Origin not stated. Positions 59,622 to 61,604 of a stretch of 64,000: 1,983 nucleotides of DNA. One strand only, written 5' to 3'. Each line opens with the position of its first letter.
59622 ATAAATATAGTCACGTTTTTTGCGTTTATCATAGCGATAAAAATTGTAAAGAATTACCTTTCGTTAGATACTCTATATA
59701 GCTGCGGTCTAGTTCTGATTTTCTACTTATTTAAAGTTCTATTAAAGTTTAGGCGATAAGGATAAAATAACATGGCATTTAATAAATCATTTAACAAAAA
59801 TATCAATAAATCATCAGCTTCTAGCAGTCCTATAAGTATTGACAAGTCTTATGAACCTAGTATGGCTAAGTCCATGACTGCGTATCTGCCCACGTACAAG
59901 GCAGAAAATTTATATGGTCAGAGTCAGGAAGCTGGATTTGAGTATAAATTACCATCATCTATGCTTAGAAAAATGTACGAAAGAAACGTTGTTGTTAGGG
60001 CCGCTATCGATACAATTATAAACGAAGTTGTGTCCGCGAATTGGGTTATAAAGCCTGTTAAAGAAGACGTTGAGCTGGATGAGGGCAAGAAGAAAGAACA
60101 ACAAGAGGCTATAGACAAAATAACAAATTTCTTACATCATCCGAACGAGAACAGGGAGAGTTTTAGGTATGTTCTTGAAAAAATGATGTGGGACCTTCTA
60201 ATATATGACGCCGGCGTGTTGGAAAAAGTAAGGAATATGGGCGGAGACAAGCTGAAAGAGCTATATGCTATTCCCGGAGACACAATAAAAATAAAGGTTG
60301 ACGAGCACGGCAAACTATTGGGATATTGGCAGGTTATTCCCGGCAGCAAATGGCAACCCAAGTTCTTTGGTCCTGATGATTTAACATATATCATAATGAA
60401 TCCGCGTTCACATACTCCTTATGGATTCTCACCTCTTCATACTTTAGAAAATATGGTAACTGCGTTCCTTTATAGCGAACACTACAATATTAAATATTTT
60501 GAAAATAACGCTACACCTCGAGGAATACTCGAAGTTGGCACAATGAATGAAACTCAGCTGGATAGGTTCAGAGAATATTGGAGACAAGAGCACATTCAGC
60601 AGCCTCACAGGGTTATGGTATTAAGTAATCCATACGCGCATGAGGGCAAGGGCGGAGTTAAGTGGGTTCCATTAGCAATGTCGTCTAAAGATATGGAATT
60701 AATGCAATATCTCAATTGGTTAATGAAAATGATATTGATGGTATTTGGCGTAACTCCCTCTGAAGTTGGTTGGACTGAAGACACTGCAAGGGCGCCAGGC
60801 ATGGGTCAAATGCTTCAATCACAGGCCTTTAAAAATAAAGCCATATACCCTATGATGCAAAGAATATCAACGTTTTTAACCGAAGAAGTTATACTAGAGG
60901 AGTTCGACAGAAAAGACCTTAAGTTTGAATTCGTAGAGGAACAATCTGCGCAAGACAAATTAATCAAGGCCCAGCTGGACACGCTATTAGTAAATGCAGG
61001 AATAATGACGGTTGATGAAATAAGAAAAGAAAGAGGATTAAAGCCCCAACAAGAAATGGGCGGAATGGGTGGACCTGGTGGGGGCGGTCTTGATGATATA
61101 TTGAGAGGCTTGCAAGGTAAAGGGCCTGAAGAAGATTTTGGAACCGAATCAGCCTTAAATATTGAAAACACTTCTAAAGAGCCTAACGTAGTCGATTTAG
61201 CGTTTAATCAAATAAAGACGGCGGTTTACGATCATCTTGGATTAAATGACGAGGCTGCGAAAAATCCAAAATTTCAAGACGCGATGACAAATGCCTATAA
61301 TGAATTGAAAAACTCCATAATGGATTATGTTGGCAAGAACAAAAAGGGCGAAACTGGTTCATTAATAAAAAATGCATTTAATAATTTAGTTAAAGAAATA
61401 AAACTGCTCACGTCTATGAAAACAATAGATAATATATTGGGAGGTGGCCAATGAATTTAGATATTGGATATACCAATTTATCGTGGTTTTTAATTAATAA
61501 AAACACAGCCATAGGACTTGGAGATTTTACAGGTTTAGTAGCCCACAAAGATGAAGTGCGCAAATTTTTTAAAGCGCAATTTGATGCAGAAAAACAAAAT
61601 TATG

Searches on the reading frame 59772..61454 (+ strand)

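Call 46: search_protein_families(library=phrogs, proteins=[window:59772-61454:+], max_evalue=0.00001)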
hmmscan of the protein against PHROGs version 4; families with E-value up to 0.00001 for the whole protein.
window:59772-61454:+ (560 aa): 8 families
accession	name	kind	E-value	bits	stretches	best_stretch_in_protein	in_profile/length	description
phrog_12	-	head and packaging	4.8e-61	208.6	1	61-475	82-468/646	portal protein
phrog_2662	-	head and packaging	5.1e-55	188.3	1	33-426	26-408/717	portal protein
phrog_11117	-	head and packaging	5e-18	66.5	1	266-428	15-176/264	portal protein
phrog_9232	-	head and packaging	1.7e-16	61.2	1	65-429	62-431/502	portal protein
phrog_37955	-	head and packaging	4.2e-16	59.2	1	115-426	165-480/945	portal protein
phrog_15361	-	head and packaging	6.3e-14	52.8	1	72-272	92-312/328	portal protein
phrog_5929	-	head and packaging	1.1e-10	42.2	1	236-431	5-190/228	portal protein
phrog_146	-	head and packaging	3.5e-07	30.5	0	50-111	42-92/587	portal protein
